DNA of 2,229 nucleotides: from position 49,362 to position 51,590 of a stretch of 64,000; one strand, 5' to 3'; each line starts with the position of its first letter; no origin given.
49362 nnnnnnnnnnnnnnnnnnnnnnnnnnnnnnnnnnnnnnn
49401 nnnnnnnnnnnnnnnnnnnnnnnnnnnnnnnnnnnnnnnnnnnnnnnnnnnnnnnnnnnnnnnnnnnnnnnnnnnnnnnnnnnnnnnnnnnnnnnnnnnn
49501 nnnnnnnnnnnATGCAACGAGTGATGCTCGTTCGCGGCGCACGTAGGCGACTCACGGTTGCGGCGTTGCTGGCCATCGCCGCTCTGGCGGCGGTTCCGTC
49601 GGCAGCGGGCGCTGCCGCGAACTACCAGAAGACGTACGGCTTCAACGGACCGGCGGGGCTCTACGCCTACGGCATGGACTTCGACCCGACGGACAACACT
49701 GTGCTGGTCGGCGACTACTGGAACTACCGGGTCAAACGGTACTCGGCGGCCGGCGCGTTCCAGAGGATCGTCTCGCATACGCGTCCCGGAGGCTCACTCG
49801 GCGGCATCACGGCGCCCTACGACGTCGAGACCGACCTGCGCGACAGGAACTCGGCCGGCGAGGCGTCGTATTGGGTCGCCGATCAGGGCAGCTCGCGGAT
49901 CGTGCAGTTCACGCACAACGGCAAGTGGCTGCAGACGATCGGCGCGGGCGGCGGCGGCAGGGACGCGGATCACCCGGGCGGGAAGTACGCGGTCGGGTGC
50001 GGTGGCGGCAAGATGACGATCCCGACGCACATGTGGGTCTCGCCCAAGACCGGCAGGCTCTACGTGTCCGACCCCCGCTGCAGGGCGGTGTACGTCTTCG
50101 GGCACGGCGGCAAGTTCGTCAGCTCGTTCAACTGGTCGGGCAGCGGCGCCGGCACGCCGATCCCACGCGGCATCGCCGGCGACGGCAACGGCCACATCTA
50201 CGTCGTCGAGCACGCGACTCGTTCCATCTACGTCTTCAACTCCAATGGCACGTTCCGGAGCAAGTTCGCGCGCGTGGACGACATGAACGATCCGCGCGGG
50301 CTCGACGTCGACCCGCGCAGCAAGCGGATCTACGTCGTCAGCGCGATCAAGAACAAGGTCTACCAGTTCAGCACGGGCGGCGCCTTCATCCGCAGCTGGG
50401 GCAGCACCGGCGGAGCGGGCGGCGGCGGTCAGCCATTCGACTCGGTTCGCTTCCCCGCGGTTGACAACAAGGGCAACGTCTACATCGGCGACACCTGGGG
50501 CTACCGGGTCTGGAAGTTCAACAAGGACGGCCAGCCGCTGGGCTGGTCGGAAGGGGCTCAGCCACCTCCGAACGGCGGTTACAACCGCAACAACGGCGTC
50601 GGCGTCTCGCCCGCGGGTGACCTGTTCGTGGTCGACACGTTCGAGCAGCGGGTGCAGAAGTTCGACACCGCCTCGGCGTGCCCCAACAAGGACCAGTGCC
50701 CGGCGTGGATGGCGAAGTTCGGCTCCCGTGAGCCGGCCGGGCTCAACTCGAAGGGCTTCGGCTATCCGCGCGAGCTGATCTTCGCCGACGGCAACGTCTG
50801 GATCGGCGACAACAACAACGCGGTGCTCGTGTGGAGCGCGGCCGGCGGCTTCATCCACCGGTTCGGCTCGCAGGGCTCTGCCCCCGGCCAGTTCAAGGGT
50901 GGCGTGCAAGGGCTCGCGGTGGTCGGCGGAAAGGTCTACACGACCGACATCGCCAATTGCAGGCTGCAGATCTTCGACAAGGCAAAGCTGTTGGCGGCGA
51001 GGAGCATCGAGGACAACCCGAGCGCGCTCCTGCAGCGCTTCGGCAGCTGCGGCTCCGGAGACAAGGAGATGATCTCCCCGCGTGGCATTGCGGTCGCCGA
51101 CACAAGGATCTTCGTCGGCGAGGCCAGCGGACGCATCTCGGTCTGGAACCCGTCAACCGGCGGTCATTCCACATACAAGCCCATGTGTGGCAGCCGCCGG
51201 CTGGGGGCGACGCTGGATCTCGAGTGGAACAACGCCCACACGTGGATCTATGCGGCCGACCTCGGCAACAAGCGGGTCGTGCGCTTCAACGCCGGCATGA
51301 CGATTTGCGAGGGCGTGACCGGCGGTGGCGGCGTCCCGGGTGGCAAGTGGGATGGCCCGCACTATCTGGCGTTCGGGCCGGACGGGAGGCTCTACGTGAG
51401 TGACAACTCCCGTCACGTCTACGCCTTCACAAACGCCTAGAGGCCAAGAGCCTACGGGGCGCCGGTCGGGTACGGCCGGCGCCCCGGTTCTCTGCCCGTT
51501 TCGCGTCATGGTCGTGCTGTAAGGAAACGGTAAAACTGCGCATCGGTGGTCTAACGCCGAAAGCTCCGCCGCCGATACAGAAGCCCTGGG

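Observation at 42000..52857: Duplicated two-gene module: secreted NHL beta-propeller plus secreted TIM-barrel-like protein, present twice within 11 kb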

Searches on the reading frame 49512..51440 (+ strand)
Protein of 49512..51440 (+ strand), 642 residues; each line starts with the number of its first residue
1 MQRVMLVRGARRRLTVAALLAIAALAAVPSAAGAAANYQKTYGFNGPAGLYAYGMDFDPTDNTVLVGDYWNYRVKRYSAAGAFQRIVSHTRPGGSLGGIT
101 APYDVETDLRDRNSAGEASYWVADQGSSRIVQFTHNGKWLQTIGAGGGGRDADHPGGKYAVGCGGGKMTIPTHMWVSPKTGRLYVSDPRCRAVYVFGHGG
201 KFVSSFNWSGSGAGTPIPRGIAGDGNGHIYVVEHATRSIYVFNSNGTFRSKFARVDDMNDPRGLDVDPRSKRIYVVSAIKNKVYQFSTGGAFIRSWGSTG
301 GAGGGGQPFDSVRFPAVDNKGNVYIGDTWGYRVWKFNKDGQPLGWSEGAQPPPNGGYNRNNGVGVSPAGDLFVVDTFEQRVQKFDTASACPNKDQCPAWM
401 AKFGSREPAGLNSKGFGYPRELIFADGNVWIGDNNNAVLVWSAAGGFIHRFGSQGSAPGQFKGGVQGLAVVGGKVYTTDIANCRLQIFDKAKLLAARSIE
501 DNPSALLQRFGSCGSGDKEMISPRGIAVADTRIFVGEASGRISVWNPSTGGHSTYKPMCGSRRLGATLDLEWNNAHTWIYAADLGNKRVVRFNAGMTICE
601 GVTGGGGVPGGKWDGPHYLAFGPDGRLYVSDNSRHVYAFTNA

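Call 8: search_protein_families(library=pfam, proteins=[window:49512-51440:+], max_evalue=0.01)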
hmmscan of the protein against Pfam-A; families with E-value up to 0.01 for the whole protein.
window:49512-51440:+ (642 aa): 6 families
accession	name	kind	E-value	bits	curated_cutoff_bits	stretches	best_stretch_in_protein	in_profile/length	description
PF01436.27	NHL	-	5.4e-24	83.4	20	0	316-336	8-28/28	NHL repeat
PF17170.10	DUF5128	-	9.4e-12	45.2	22.9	1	226-294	53-126/321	6-bladed beta-propeller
PF20067.5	SSL_N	-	0.00016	21.9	18.9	0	611-633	18-40/46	Strictosidine synthase-like, N-terminal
PF25021.1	TEN_NHL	-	0.00024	20.6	27.1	0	217-246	143-170/357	Teneurin NHL domain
PF13360.13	PQQ_2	-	0.0034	17.5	27.6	0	219-446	27-227/233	Outer membrane protein assembly factor BamB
PF01731.26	Arylesterase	-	0.0035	18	21.3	0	238-286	36-81/86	Arylesterase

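Call 12: find_homologous_proteins(query=window:49512-51440:+, max_evalue=0.00001)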
Query window:49512-51440:+ (642 aa): 307 proteins with E <= 0.00001 among 8000 candidates; the best 120 are listed.
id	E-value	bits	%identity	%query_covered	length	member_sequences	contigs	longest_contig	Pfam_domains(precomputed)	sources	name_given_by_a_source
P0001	0.0e+0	1325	88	99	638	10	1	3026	PF17170.11,PF01436.28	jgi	jgi:DNA-binding beta-propeller fold protein YncE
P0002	0.0e+0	1207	81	94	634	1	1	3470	PF17170.11,PF01436.28,PF08450.19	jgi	jgi:tripartite motif-containing protein 71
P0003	3.3e-246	837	60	95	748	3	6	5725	PF04151.22,PF17170.11,PF01436.28,PF25021.2,PF08450.19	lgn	-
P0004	1.2e-241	822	60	96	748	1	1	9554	PF04151.22,PF01436.28,PF25021.2,PF08450.19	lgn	-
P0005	5.4e-241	820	58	98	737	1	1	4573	PF17170.11,PF01436.28,PF08450.19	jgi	jgi:DNA-binding beta-propeller fold protein YncE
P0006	2.2e-233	795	58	94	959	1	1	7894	PF10282.16,PF04151.22,PF13620.13,PF01436.28,PF22904.4,PF17210.10,PF08450.19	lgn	-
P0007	2.7e-226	771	57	95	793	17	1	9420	PF01436.28,PF08450.19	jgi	-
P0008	2.0e-222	759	57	94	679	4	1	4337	PF10282.16,PF01436.28,PF08450.19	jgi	jgi:DNA-binding beta-propeller fold protein YncE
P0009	4.8e-222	757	56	95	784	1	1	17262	PF01436.28,PF08450.19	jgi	jgi:DNA-binding beta-propeller fold protein YncE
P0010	2.9e-221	755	57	94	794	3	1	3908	PF10282.16,PF01436.28,PF08450.19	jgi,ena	jgi:DNA-binding beta-propeller fold protein YncE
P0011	5.5e-221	754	55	96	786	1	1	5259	PF01436.28,PF08450.19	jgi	jgi:DNA-binding beta-propeller fold protein YncE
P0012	5.7e-219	747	54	96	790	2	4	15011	PF01436.28,PF08450.19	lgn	-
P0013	1.2e-217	743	53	98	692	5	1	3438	PF01436.28,PF08450.19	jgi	jgi:DNA-binding beta-propeller fold protein YncE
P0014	2.3e-217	742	53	98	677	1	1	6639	PF17170.11,PF24684.2,PF01436.28,PF08450.19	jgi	jgi:tripartite motif-containing protein 71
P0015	4.3e-217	741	54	95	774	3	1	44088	PF04151.22,PF01436.28,PF08450.19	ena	-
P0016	2.7e-216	738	55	96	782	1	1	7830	PF01436.28,PF08450.19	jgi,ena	-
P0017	8.0e-216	737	54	96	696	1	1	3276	PF01436.28,PF08450.19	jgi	jgi:DNA-binding beta-propeller fold protein YncE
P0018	2.4e-214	732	52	99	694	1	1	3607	PF01436.28,PF08450.19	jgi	jgi:DNA-binding beta-propeller fold protein YncE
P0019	1.1e-213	730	52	100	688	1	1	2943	PF17170.11,PF01436.28,PF08450.19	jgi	jgi:DNA-binding beta-propeller fold protein YncE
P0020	1.5e-213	729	53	97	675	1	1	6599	PF01436.28,PF08450.19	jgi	jgi:DNA-binding beta-propeller fold protein YncE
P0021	7.0e-213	727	54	96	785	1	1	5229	PF01436.28,PF08450.19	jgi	jgi:sugar lactone lactonase YvrE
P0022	9.3e-211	720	52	97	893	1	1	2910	PF04151.22,PF01436.28,PF08450.19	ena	-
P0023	1.9e-210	719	54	95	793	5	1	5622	PF01436.28,PF08450.19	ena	-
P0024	3.0e-210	718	53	95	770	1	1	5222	PF01436.28,PF25021.2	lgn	-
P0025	5.5e-209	714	53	95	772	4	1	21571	PF17170.11,PF01436.28,PF08450.19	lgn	-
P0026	3.7e-205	702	53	95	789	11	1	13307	PF17170.11,PF01436.28,PF25021.2,PF06739.18,PF08450.19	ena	-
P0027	6.0e-199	681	51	94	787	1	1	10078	PF04151.22,PF13449.13,PF01436.28,PF25021.2,PF08450.19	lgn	-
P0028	4.6e-196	672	53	95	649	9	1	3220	PF01436.28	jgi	jgi:tripartite motif-containing protein 71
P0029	5.1e-196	671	52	97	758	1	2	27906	PF01436.28,PF08450.19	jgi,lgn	jgi:DNA-binding beta-propeller fold protein YncE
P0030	4.3e-195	668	51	98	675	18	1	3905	PF01436.28,PF08450.19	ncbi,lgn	-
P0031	6.4e-195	668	50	99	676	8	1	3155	PF17170.11,PF01731.27,PF13449.13,PF01436.28,PF25021.2,PF06739.18,PF08450.19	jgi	jgi:tripartite motif-containing protein 71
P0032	7.2e-195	668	50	100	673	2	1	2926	PF01436.28,PF08450.19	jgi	jgi:sugar lactone lactonase YvrE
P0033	2.2e-194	666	50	95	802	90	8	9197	PF17170.11,PF01436.28,PF08450.19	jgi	jgi:sugar lactone lactonase YvrE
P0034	5.2e-194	665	50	99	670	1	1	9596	PF01436.28,PF08450.19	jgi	-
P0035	6.1e-194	665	52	95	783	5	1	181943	PF01436.28,PF08450.19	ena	-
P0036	1.8e-193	663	51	94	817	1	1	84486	PF17170.11,PF01731.27,PF01436.28,PF08450.19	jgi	jgi:tripartite motif-containing protein 71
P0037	2.7e-193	662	50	98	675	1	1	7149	PF01436.28,PF08450.19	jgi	jgi:DNA-binding beta-propeller fold protein YncE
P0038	1.8e-192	660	51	94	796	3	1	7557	PF04151.22,PF17170.11,PF01436.28,PF08450.19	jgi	jgi:sugar lactone lactonase YvrE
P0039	1.9e-192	660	50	99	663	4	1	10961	PF17170.11,PF01436.28,PF08450.19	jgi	jgi:DNA-binding beta-propeller fold protein YncE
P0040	2.0e-192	660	50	98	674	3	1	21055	PF01436.28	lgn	-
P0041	2.6e-192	659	51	100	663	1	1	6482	PF01436.28,PF25021.2,PF08450.19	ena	-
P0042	2.7e-192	659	51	100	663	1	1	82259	PF01436.28,PF25021.2,PF08450.19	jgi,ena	jgi:DNA-binding beta-propeller fold protein YncE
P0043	5.7e-192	658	51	99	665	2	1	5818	PF01436.28,PF08450.19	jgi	jgi:hypothetical protein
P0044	2.0e-191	656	49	94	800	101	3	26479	PF04151.22,PF17170.11,PF01731.27,PF01436.28,PF08450.19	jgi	jgi:DNA-binding beta-propeller fold protein YncE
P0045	8.4e-191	654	51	94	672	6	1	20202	PF01436.28,PF08450.19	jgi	jgi:DNA-binding beta-propeller fold protein YncE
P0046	9.7e-190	651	49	95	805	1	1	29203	PF04151.22,PF17170.11,PF01731.27,PF01436.28,PF06739.18,PF08450.19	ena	-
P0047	1.3e-189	650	50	98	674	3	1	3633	PF01436.28,PF08450.19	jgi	jgi:DNA-binding beta-propeller fold protein YncE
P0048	1.8e-189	650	49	94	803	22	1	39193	PF04151.22,PF17170.11,PF01731.27,PF01436.28,PF08450.19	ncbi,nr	ncbi:MAG TPA: SMP-30/gluconolactonase/LRE family protein [Gaiellales bacterium]|nr:SMP-30/gluconolac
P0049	4.6e-189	648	49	98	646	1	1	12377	PF01436.28,PF25021.2,PF08450.19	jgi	jgi:tripartite motif-containing protein 71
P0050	5.1e-189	648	50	95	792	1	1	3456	PF04151.22,PF17170.11,PF01731.27,PF01436.28,PF08450.19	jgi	jgi:DNA-binding beta-propeller fold protein YncE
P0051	1.1e-188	647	50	98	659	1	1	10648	PF01436.28,PF08450.19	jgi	jgi:DNA-binding beta-propeller fold protein YncE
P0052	1.4e-188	647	49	98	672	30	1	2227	PF01436.28,PF08450.19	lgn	-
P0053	3.1e-188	646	50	100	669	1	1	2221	PF01436.28,PF08450.19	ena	-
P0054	4.5e-188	645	49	98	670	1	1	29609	PF01436.28,PF08450.19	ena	-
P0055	5.1e-188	645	50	95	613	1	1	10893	PF17170.11,PF01436.28,PF25021.2,PF08450.19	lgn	-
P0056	5.5e-188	645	48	94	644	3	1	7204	PF10282.16,PF01436.28,PF25021.2,PF08450.19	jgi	jgi:tripartite motif-containing protein 71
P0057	1.4e-187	643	53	82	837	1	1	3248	PF04151.22,PF01436.28,PF25021.2,PF08450.19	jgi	jgi:tripartite motif-containing protein 71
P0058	1.7e-187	643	50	94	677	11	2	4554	PF01436.28,PF08450.19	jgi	jgi:DNA-binding beta-propeller fold protein YncE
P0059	2.4e-187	643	48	100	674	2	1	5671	PF01436.28,PF08450.19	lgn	-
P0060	3.2e-187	642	49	99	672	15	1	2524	PF01436.28,PF08450.19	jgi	jgi:sugar lactone lactonase YvrE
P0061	1.0e-186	641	48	95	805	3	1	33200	PF04151.22,PF17170.11,PF01731.27,PF01436.28,PF25021.2,PF06739.18,PF08450.19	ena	-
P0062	3.9e-186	639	49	94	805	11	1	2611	PF04151.22,PF17170.11,PF01731.27,PF01436.28,PF08450.19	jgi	jgi:tripartite motif-containing protein 71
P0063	4.8e-185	635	48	98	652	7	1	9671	PF10282.16,PF01731.27,PF01436.28,PF25021.2,PF08450.19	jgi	jgi:tripartite motif-containing protein 71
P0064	4.5e-184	632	47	98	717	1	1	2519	PF17170.11,PF01731.27,PF22807.3,PF01436.28,PF06739.18,PF08450.19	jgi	jgi:tripartite motif-containing protein 71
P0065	6.3e-184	631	48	100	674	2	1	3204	PF01436.28,PF08450.19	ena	-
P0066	7.5e-183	628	49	94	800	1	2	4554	PF04151.22,PF17170.11,PF01731.27,PF01436.28,PF08450.19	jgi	jgi:sugar lactone lactonase YvrE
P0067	1.1e-182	627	49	94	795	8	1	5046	PF17170.11,PF01731.27,PF01436.28,PF08450.19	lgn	-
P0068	1.1e-182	627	49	94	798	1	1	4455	PF01731.27,PF01436.28,PF08450.19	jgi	jgi:tripartite motif-containing protein 71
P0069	2.5e-182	626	48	98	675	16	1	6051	PF01436.28,PF08450.19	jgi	jgi:DNA-binding beta-propeller fold protein YncE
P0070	3.0e-181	623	48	91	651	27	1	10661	PF17170.11,PF01731.27,PF01436.28,PF08450.19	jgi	jgi:DNA-binding beta-propeller fold protein YncE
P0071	2.9e-180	619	48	91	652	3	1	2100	PF17170.11,PF01731.27,PF01436.28,PF08450.19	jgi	jgi:DNA-binding beta-propeller fold protein YncE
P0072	2.6e-179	616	48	98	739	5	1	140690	PF04151.22,PF01436.28,PF06739.18,PF08450.19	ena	-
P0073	2.6e-179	616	46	95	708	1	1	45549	PF17170.11,PF01731.27,PF01436.28,PF08450.19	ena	-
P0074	3.9e-177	609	50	95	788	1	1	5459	PF01436.28,PF08450.19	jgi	-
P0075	1.4e-174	601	46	96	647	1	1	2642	PF01436.28,PF08450.19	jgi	jgi:tripartite motif-containing protein 71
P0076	2.2e-174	600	46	95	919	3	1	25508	PF04151.22,PF17170.11,PF01731.27,PF01436.28,PF08450.19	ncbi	-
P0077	2.8e-174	600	46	98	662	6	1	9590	PF17170.11,PF01436.28,PF08450.19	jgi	jgi:sugar lactone lactonase YvrE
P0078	6.7e-173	595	48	99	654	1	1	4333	PF17170.11,PF01436.28,PF25021.2,PF08450.19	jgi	jgi:DNA-binding beta-propeller fold protein YncE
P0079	8.9e-172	591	47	94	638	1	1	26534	PF17170.11,PF01436.28,PF08450.19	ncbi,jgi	jgi:sugar lactone lactonase YvrE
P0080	1.6e-171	590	44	94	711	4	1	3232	PF17170.11,PF01731.27,PF01436.28,PF08450.19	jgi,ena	-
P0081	2.5e-171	590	48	100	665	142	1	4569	PF01436.28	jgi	-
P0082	5.7e-171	589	46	99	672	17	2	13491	PF01436.28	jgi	jgi:DNA-binding beta-propeller fold protein YncE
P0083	4.2e-170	586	48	100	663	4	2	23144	PF17170.11,PF01436.28,PF08450.19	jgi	jgi:sugar lactone lactonase YvrE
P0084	4.9e-170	586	48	100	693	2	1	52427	PF17170.11,PF01436.28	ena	-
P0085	5.1e-169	582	48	100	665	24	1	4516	PF17170.11,PF01436.28,PF08450.19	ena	-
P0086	1.1e-168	581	48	100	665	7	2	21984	PF17170.11,PF01436.28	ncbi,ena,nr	ncbi:MAG TPA: NHL repeat-containing protein [Gaiellales bacterium]|nr:NHL repeat-containing protein 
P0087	3.0e-168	580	45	99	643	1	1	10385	PF01436.28,PF08450.19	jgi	jgi:tripartite motif-containing protein 71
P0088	3.4e-168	579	45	99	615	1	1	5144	PF17170.11,PF13449.13,PF01436.28,PF08450.19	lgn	-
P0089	2.1e-166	574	45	94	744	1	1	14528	PF01436.28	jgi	jgi:sugar lactone lactonase YvrE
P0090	5.3e-166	572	47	100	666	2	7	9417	PF01436.28,PF08450.19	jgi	jgi:sugar lactone lactonase YvrE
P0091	6.5e-166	572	47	100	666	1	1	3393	PF01436.28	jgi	jgi:sugar lactone lactonase YvrE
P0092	1.9e-165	570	49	98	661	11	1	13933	PF17170.11,PF01436.28,PF08450.19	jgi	jgi:sugar lactone lactonase YvrE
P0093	2.6e-165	570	45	95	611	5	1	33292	PF23381.2,PF24684.2,PF01436.28,PF25021.2,PF08450.19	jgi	jgi:tripartite motif-containing protein 71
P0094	7.0e-165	568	44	98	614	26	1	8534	PF17170.11,PF01436.28,PF08450.19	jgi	jgi:tripartite motif-containing protein 71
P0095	1.2e-164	568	48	100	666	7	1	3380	PF01436.28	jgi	jgi:sugar lactone lactonase YvrE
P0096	1.5e-164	567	43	99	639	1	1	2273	PF01436.28,PF08450.19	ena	-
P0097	1.6e-164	567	46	94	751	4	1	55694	PF04151.22,PF01436.28,PF08450.19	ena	-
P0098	1.8e-164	567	46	94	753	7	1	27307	PF01436.28,PF08450.19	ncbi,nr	ncbi:MAG: tripartite motif-containing protein 71 [Gaiellales bacterium]|nr:tripartite motif-containi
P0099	4.9e-164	566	46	96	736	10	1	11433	PF17170.11,PF24684.2,PF01436.28,PF08450.19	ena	-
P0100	6.7e-164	565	46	94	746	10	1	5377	PF01436.28,PF08450.19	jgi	jgi:tripartite motif-containing protein 71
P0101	1.1e-163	565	45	94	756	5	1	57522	PF01436.28,PF08450.19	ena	-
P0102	2.0e-162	560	45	95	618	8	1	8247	PF10282.16,PF17170.11,PF13449.13,PF01436.28,PF25021.2,PF08450.19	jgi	jgi:tripartite motif-containing protein 71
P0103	6.4e-162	559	45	91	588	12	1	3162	PF01436.28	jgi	jgi:hypothetical protein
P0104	1.3e-161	558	45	95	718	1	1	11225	PF17170.11,PF24684.2,PF01436.28,PF08450.19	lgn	-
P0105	2.5e-161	557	47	98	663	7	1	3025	PF17170.11,PF01436.28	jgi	jgi:tripartite motif-containing protein 71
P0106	4.2e-161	556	47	91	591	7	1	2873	PF17170.11,PF01436.28,PF06739.18,PF08450.19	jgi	jgi:tripartite motif-containing protein 71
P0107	1.4e-160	554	45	95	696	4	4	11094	PF17170.11,PF24684.2,PF01436.28,PF08450.19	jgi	jgi:tripartite motif-containing protein 71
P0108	4.8e-160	553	44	94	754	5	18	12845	PF01436.28,PF08450.19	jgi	jgi:hypothetical protein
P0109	1.4e-159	551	44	94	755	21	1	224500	PF01436.28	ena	-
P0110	3.4e-159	550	44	94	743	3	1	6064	PF01436.28,PF06739.18,PF08450.19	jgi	jgi:sugar lactone lactonase YvrE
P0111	2.0e-158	547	45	94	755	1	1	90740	PF17170.11,PF01436.28,PF08450.19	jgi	jgi:sugar lactone lactonase YvrE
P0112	9.2e-158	545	43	98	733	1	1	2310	PF01436.28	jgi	jgi:sugar lactone lactonase YvrE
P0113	6.6e-157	542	45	95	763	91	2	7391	PF01436.28,PF25021.2,PF08450.19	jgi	jgi:sugar lactone lactonase YvrE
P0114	9.5e-157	542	55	69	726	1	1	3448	PF14054.12,PF04151.22,PF17170.11,PF01436.28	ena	-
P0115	1.7e-156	541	43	94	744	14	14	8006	PF04151.22,PF17170.11,PF01436.28,PF08450.19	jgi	jgi:tripartite motif-containing protein 71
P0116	4.8e-156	539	43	94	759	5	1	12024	PF01436.28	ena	-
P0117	1.8e-155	537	42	94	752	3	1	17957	PF01436.28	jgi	jgi:hypothetical protein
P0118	2.6e-155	537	43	98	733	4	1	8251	PF17170.11,PF01436.28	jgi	jgi:sugar lactone lactonase YvrE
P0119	1.8e-154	534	43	98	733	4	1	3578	PF01436.28,PF08450.19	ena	-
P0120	3.5e-154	533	43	98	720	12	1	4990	PF01436.28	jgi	jgi:hypothetical protein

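Call 16: find_related_loci(query=A1, collection=genome_contigs, flank=10000)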
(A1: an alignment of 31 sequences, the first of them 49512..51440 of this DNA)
Query A1 (642 aa) in genome_contigs; peptide patterns used: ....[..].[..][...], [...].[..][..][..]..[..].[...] (x = any residue, [..] = any of these).
106 stretches matched a pattern; 57 encode a relative of the query (tblastn E <= 1e-3); 56 distinct loci.
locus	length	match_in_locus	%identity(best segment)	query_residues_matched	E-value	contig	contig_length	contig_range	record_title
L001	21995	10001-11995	50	38-640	0e+0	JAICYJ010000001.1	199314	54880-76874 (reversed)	MAG: Thermoleophilia bacterium isolate LS_ISSM_2_bin.20 k141_488790_length_199314_cov_15.6105, whole genome shotgun sequ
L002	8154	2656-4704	49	3-640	0e+0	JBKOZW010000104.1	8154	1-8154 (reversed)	MAG: Actinomycetota bacterium isolate GB_HAYS_MAG_00024 GB_HAYS_000000784441, whole genome shotgun sequence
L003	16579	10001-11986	48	37-639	0e+0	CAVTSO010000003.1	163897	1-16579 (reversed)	MAG: uncultured Actinomycetes bacterium isolate MFD05442.bin.1.101 genome assembly, contig: contig_18635, whole genome s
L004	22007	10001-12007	49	36-640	0e+0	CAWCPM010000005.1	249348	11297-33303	MAG: uncultured Actinomycetes bacterium isolate MFD04967.bin.2.87 genome assembly, contig: contig_2643, whole genome sho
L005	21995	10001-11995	48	37-639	0e+0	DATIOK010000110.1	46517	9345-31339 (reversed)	MAG TPA_asm: Gaiellales bacterium isolate SMAG_U15821 k141_149529, whole genome shotgun sequence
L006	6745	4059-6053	48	37-639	0e+0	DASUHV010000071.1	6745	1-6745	MAG TPA_asm: Gaiellales bacterium isolate SMAG_U1443 k141_1490526, whole genome shotgun sequence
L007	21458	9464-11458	49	37-639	0e+0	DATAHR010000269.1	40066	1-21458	MAG TPA_asm: Gaiellales bacterium isolate SMAG_U6862 k141_2871427, whole genome shotgun sequence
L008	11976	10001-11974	49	37-632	0e+0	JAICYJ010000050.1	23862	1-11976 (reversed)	MAG: Thermoleophilia bacterium isolate LS_ISSM_2_bin.20 k141_3356317_length_23862_cov_14.9887, whole genome shotgun sequ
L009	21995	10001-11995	48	37-639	0e+0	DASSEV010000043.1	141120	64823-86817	MAG TPA_asm: Gaiellales bacterium isolate SMAG_U987 k141_539841, whole genome shotgun sequence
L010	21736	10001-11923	50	30-640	0e+0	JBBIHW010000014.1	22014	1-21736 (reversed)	MAG: Acidobacteriota bacterium isolate SIF170217_bin_123 NODE_2637_length_22014_cov_6.279566, whole genome shotgun seque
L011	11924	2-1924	49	62-640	0e+0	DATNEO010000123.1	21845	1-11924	MAG TPA_asm: Gaiellales bacterium isolate SMAG_U11270 k141_4161281, whole genome shotgun sequence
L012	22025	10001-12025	46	33-640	0e+0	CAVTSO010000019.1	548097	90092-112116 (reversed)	MAG: uncultured Actinomycetes bacterium isolate MFD05442.bin.1.101 genome assembly, contig: contig_7186, whole genome sh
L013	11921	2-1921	47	62-639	1e-178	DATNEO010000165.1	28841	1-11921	MAG TPA_asm: Gaiellales bacterium isolate SMAG_U11270 k141_3436718, whole genome shotgun sequence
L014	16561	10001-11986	48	1-640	2e-176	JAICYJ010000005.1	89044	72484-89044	MAG: Thermoleophilia bacterium isolate LS_ISSM_2_bin.20 k141_2559578_length_89044_cov_17.5890, whole genome shotgun sequ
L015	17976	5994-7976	48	1-639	2e-176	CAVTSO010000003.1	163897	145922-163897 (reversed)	MAG: uncultured Actinomycetes bacterium isolate MFD05442.bin.1.101 genome assembly, contig: contig_18635, whole genome s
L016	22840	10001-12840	46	13-640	2e-174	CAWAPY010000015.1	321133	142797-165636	MAG: uncultured Actinomycetota bacterium isolate MFD02840.bin.2.41 genome assembly, contig: contig_57702, whole genome s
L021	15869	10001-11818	46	38-640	8e-170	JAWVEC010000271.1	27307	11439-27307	MAG: Gaiellales bacterium isolate BP_420 scaffold_3063951, whole genome shotgun sequence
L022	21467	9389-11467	47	9-639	0e+0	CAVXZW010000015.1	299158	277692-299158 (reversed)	MAG: uncultured Actinomycetes bacterium isolate MFD08821.bin.2.33 genome assembly, contig: contig_34053, whole genome sh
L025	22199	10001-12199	42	2-639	1e-164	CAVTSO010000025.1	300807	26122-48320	MAG: uncultured Actinomycetes bacterium isolate MFD05442.bin.1.101 genome assembly, contig: contig_8818, whole genome sh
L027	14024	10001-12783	44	17-640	5e-160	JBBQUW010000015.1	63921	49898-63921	MAG: Gaiellales bacterium isolate Co_metawrap_1954 Cmw_1954_k141_28939057_length_63921_cov_14.9991, whole genome shotgun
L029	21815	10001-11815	45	36-639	3e-153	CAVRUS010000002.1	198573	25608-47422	MAG: uncultured Actinomycetota bacterium isolate MFD02840.bin.1.376 genome assembly, contig: contig_136779, whole genome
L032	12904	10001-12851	40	23-640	7e-121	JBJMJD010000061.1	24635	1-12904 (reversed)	MAG: Gaiellales bacterium isolate H1_16_all_fractions_metab_conc_37_70_13 k255_3322575, whole genome shotgun sequence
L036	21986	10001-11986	49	37-639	0e+0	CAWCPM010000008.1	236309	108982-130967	MAG: uncultured Actinomycetes bacterium isolate MFD04967.bin.2.87 genome assembly, contig: contig_40927, whole genome sh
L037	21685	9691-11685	49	37-639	0e+0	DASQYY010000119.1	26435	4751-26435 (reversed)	MAG TPA_asm: Gaiellales bacterium isolate SMAG_U11077 k141_3004745, whole genome shotgun sequence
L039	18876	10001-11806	43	36-640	4e-165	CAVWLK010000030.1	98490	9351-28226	MAG: uncultured Actinomycetes bacterium isolate MFD08700.bin.3.300 genome assembly, contig: contig_128666, whole genome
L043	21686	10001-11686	30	35-641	8e-47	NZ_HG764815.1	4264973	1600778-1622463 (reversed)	Nostocoides australiense Ben110, whole genome shotgun sequence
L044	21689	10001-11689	29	35-592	4e-46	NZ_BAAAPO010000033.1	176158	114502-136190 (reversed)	Nostocoides veronense strain JCM 15592 sequence33, whole genome shotgun sequence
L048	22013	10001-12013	26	1-635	2e-32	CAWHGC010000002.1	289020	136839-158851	MAG: uncultured Actinomycetes bacterium isolate MFD00392.bin.2.365 genome assembly, contig: contig_12923, whole genome s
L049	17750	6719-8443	28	8-632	3e-36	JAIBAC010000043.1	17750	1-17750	MAG: Acidimicrobiia bacterium isolate SSF4 NODE_63426_length_17750_cov_9.223855, whole genome shotgun sequence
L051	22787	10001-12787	25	32-640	1e-27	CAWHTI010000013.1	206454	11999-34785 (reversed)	MAG: uncultured Actinomycetes bacterium isolate MFD09206.bin.2.196 genome assembly, contig: contig_45671, whole genome s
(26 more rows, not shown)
